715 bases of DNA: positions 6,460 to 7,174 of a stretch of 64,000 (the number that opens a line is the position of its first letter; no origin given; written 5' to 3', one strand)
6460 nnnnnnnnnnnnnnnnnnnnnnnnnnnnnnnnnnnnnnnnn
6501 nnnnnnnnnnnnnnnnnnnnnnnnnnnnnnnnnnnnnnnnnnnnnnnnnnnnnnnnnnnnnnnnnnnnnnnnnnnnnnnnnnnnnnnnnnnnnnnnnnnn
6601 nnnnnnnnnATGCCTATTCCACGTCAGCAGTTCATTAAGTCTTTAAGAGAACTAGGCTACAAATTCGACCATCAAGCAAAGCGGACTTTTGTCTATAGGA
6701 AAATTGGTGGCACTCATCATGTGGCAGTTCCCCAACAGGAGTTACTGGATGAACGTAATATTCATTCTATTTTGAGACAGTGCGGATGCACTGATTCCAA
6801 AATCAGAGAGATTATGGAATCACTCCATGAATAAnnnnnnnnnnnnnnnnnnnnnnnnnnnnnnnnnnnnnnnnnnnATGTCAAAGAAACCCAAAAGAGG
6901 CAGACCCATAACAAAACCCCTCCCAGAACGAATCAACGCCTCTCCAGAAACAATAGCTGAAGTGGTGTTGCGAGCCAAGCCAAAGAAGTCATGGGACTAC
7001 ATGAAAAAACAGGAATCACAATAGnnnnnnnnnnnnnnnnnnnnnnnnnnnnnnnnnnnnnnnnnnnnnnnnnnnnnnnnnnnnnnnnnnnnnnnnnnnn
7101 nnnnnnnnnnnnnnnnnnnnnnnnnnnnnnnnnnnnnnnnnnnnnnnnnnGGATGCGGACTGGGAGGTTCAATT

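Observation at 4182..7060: Second cargo-carrying IS1595 element (2.86 kb) with an intact transposase and a hicBA-like pair as cargo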

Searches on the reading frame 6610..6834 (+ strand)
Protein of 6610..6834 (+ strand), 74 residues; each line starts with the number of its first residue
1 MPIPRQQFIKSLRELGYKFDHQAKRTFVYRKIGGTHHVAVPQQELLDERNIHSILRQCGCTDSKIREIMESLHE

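Call 8: search_protein_families(library=pfam, proteins=[window:6610-6834:+], max_evalue=0.1)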
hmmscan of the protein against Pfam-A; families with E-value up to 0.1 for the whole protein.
window:6610-6834:+ (74 aa): 2 families
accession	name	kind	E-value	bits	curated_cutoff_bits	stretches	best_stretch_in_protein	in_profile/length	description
PF01191.24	RNA_pol_Rpb5_C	-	0.0033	17.6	23.5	1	35-70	4-39/73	RNA polymerase Rpb5, C-terminal domain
PF07927.17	HicA_toxin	-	0.014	15.9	27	1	6-59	2-57/58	HicA toxin of bacterial toxin-antitoxin,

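Call 57: search_solved_structures(query=window:6610-6834:+, max_evalue=10, show_alignments=2)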
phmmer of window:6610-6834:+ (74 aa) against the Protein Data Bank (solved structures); distinct sequences matched with E-value up to 10: 1.
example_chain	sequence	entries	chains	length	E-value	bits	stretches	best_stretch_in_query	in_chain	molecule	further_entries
5xg5_A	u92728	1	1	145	1.9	12.2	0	12-35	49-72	MITSUBA-1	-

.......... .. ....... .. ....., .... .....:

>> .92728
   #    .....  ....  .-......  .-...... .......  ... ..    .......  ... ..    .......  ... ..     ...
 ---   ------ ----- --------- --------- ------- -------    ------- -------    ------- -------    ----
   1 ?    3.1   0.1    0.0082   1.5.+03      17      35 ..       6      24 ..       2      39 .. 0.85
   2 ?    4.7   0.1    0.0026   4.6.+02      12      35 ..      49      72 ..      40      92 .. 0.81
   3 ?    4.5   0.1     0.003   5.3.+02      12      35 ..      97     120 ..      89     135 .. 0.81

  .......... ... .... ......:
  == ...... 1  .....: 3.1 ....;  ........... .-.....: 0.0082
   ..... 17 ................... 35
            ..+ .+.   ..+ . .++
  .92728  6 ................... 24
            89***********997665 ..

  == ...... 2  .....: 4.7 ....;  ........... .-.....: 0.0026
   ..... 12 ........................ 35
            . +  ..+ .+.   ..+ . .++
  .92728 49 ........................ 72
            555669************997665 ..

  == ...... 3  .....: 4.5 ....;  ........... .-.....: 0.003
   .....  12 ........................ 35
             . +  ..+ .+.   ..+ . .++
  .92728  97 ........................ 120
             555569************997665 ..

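Call 60: find_homologous_proteins(query=window:6610-6834:+, max_evalue=0.001)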
Query window:6610-6834:+ (74 aa): 2 proteins with E <= 0.001 among 2 candidates.
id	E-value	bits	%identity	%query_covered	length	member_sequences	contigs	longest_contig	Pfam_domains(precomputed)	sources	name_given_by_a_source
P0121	2.3e-43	162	100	100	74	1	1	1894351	-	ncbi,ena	-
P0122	3.8e-33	130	81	100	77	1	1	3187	-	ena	-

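Call 61: find_encoding_contigs(protein=P0122, flank=5000)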
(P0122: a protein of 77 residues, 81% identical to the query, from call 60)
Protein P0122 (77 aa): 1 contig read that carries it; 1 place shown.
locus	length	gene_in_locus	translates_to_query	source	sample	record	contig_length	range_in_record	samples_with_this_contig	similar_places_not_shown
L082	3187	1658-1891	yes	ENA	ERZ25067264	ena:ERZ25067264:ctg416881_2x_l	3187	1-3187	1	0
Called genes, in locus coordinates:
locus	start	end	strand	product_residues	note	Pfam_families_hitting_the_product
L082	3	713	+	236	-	?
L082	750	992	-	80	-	-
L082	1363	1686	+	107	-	-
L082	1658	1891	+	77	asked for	-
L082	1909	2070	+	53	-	-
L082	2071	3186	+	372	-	?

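Call 62: find_encoding_contigs(protein=P0121, flank=4000)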
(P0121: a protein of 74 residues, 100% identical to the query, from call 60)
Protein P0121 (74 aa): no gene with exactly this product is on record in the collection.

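Call 73: predict_structure(protein=window:6610-6834:+)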
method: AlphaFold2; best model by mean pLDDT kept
length: 74 residues; sequences in the alignment: 1
mean_pLDDT: 91.1   pTM: 0.72
mean pLDDT of the five models: 91.1, 90.4, 89.1, 81.7, 69.6
residues with pLDDT >= 90: 57; 70-90: 16; 50-70: 1; < 50: 0
segments of 3 or more residues with pLDDT < 50: none
pLDDT, mean of each block of 10 residues (from residue 1): 89 93 94 91 92 91 92 81
secondary structure, 60 per line:
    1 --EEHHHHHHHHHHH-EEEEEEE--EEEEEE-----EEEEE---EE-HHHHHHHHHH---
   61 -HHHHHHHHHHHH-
elements in order: H5-15 E17-23 E26-31 E37-41 H48-57 H62-73

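Call 76: fold_search(model_id=the predicted structure, library=pdb)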
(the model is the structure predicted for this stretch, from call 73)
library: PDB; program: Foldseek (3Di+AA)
matches with E <= 10: 571; with E <= 0.001: 0
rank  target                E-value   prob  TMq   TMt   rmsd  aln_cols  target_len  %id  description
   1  1whz                  1.1e-03  1.00  0.69  0.72   2.5        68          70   25  Crystal structure of a hypothetical protein from thermus thermophilus HB8 (released 2004-11-28)
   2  6g26_F                4.9e-03  1.00  0.66  0.79   1.9        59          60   19  The crystal structure of the Burkholderia pseudomallei HicAB complex (released 2018-10-31)
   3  6g26_E                5.3e-03  1.00  0.66  0.78   1.9        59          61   19  The crystal structure of the Burkholderia pseudomallei HicAB complex (released 2018-10-31)
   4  4c26_MODEL_1_A        3.7e-02  0.99  0.53  0.59   2.7        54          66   20  Solution NMR structure of the HicA toxin from Burkholderia pseudomallei (released 2014-04-23)
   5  5yrz_B                4.0e-02  1.00  0.64  0.79   2.1        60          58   18  Toxin-Antitoxin complex from Streptococcus pneumoniae (released 2018-05-23)
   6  8vl3_MODEL_1_A        1.6e-01  0.44  0.35  0.26  11.4        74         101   14  Solution NMR structure of de novo designed protein F3 parent (released 2024-08-07)
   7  2g7j_MODEL_1_A        2.8e-01  0.87  0.44  0.31   2.2        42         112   24  Solution NMR structure of the putative cytoplasmic protein ygaC from Salmonella typhimurium. Northeast Structu (released 2006-05-02)
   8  2hbp_MODEL_1_A        4.1e-01  0.33  0.32  0.35   9.5        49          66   20  Solution Structure of Sla1 Homology Domain 1 (released 2007-04-10)
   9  7ycx_I                5.8e-01  0.21  0.41  0.07   6.9        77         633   16  The structure of INTAC-PEC complex (released 2023-03-15)
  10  6cn7_G                6.2e-01  0.28  0.43  0.09   6.8        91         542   14  The structure of aerobactin synthetase IucC from a hypervirulent pathotype of Klebsiella pneumoniae (released 2018-04-11)
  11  6cn7_F                8.7e-01  0.18  0.40  0.09   7.0        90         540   16  The structure of aerobactin synthetase IucC from a hypervirulent pathotype of Klebsiella pneumoniae (released 2018-04-11)
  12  6kco_E                1.2e+00  0.12  0.29  0.27  11.2        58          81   10  Shuguo PWWP in complex with ssDNA (released 2020-07-01)
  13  6kco_F                1.2e+00  0.12  0.30  0.27  11.2        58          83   10  Shuguo PWWP in complex with ssDNA (released 2020-07-01)
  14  5uvm_A                1.3e+00  0.10  0.31  0.22  10.0        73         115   14  HIT family hydrolase from Clostridium thermocellum Cth-393 (released 2017-04-05)
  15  8fm6_A                1.3e+00  0.08  0.30  0.24   8.9        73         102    8  Dri1 hemoprotein variant H21A with a zinc-mirror heme site (released 2024-04-24)
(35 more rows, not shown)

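Call 84: search_protein_families(library=pfam, proteins=[L082:750-992:-], max_evalue=0.01)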
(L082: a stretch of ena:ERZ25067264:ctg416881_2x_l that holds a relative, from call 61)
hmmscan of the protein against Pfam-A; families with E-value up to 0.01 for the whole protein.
L082:750-992:- (80 aa): 0 families

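Call 87: search_protein_families(library=ncbifam, proteins=[window:6610-6834:+], max_evalue=0.1)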
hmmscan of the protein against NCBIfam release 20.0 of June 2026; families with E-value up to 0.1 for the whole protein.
window:6610-6834:+ (74 aa): 1 family
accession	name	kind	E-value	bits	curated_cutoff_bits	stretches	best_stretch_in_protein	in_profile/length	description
NF007129.0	PRK09570.1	equivalog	0.014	15.2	83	1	32-65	5-38/80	DNA-directed RNA polymerase subunit H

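Call 88: list_cluster_members(proteins=[P0121, P0123, P0129, P0002, P0007])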
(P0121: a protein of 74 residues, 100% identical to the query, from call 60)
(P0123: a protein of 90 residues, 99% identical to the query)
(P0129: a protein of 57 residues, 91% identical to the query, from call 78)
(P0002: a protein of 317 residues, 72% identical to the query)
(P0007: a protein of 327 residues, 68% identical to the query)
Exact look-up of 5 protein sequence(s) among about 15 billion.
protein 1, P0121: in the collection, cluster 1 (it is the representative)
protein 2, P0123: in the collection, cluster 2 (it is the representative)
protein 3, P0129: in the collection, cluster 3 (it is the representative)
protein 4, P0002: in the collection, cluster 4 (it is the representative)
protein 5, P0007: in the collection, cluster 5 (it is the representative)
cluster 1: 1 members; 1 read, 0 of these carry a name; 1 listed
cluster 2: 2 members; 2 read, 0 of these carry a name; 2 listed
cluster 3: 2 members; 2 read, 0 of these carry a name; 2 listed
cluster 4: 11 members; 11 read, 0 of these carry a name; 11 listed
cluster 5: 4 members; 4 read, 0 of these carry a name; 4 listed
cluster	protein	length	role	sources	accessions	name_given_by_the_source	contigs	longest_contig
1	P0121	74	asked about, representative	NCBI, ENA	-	-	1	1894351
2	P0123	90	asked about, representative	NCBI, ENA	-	-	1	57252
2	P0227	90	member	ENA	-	-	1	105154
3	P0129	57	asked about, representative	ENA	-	-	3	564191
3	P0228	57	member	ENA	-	-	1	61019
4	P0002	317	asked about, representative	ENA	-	-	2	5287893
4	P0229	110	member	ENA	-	-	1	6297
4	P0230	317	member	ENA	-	-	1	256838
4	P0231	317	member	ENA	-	-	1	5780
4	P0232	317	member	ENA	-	-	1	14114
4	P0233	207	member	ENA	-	-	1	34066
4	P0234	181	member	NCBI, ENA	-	-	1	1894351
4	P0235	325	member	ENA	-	-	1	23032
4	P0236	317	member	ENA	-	-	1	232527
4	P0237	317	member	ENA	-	-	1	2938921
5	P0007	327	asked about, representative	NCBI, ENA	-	-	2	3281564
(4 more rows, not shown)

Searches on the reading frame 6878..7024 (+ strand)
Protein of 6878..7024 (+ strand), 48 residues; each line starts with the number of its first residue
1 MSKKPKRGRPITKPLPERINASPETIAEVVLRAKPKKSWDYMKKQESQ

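Call 8: search_protein_families(library=pfam, proteins=[window:6878-7024:+], max_evalue=0.1)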
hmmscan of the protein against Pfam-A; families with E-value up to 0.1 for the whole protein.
window:6878-7024:+ (48 aa): 0 families

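Call 45: search_protein_families(library=pfam, alignment_id=A3, max_evalue=0.1)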
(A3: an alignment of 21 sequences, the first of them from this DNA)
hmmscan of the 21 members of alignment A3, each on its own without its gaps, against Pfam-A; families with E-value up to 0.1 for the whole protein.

A. member 1, seq(48 aa): 0 families

B. families by the number of members that match (of 21 scanned): 5 families
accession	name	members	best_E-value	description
PF02178.24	AT_hook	1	0.0037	AT hook motif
PF16309.10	DUF4951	1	0.022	Domain of unknown function (DUF4951)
PF01155.25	HypA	1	0.028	Hydrogenase/urease nickel incorporation, metallochaperone, hypA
PF01258.23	zf-dskA_traR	1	0.043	Prokaryotic dksA/traR C4-type zinc finger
PF06397.17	Desulfoferrod_N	1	0.045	Desulfoferrodoxin, N-terminal domain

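Call 46: search_protein_families(library=ncbifam, alignment_id=A3, max_evalue=0.1)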
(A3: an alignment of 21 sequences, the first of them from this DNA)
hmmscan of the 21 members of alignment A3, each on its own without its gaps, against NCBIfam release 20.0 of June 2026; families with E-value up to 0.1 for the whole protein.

A. member 1, seq(48 aa): 0 families

B. families by the number of members that match (of 21 scanned): 2 families
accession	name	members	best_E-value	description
NF001607.0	PRK00398.1-4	1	0.0024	DNA-directed RNA polymerase subunit P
NF008084.0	PRK10819.1-5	1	0.051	TonB system transport protein TonB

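Call 78: search_protein_representatives(protein=window:6878-7024:+)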
Query: 48 residues. Proteins with E-value up to 0.001 (for the whole library): 98; up to 1e-10: 2; up to 1e-30: 0. The best 98 are listed.
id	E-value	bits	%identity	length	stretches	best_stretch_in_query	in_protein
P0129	3.0e-20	85.6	91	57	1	1-46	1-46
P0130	5.5e-17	75.6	90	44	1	3-43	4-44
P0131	3.0e-09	51.8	64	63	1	2-46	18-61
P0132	3.1e-09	51.7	60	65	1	3-45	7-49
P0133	3.5e-09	51.5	63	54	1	1-43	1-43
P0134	1.5e-08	49.6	61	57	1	5-45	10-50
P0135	3.6e-08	48.4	62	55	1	2-46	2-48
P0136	4.0e-08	48.3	62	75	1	5-43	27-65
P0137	5.6e-08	47.8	53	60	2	4-44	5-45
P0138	6.6e-08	47.6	64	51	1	3-45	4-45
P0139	9.6e-08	47.1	60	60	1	4-43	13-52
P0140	1.5e-07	46.5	59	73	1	4-47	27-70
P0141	1.6e-07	46.4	57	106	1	4-45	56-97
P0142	1.8e-07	46.3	50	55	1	3-44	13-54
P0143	1.9e-07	46.2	52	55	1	3-46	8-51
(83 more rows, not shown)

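Call 79: find_encoding_contigs(protein=P0129, flank=6000)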
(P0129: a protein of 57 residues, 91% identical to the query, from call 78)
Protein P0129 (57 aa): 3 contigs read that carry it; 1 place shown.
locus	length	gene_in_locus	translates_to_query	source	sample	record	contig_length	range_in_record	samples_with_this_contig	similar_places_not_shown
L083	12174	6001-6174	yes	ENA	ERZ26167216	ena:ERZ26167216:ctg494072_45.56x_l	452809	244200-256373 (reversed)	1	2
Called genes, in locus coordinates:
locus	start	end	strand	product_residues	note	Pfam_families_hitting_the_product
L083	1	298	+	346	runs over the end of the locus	PF00111:Fer2, PF00970:FAD_binding_6 (weak), PF00175:NAD_binding_1 (faint)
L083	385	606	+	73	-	-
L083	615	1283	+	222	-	PF09822:ABC_transp_aux (weak)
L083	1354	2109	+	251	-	PF00702:Hydrolase, PF13419:HAD_2, PF13242:Hydrolase_like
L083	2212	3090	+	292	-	PF00117:GATase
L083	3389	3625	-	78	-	-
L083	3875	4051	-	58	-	-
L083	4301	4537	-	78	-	-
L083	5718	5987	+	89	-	PF07798:CCDC90-like (faint)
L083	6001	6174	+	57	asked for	-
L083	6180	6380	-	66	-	-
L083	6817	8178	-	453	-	PF00202:Aminotran_3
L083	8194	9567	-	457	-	PF00202:Aminotran_3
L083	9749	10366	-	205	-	PF00583:Acetyltransf_1, PF13673:Acetyltransf_10 (faint), PF13508:Acetyltransf_7 (weak)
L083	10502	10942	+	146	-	PF06240:COXG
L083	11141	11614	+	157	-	PF00111:Fer2, PF01799:Fer2_2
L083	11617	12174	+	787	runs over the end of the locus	PF01315:Ald_Xan_dh_C, PF02738:MoCoBD_1, PF20256:MoCoBD_2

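Call 84: search_protein_families(library=pfam, proteins=[L083:5718-5987:+], max_evalue=0.01)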
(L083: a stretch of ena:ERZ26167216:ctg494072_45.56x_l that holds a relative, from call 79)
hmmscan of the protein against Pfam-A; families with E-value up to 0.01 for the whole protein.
L083:5718-5987:+ (89 aa): 1 family
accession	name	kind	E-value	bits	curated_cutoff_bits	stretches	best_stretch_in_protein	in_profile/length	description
PF07798.16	CCDC90-like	-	1.6e-05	25.2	33.5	1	6-33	1-28/175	Coiled-coil domain-containing protein 90-like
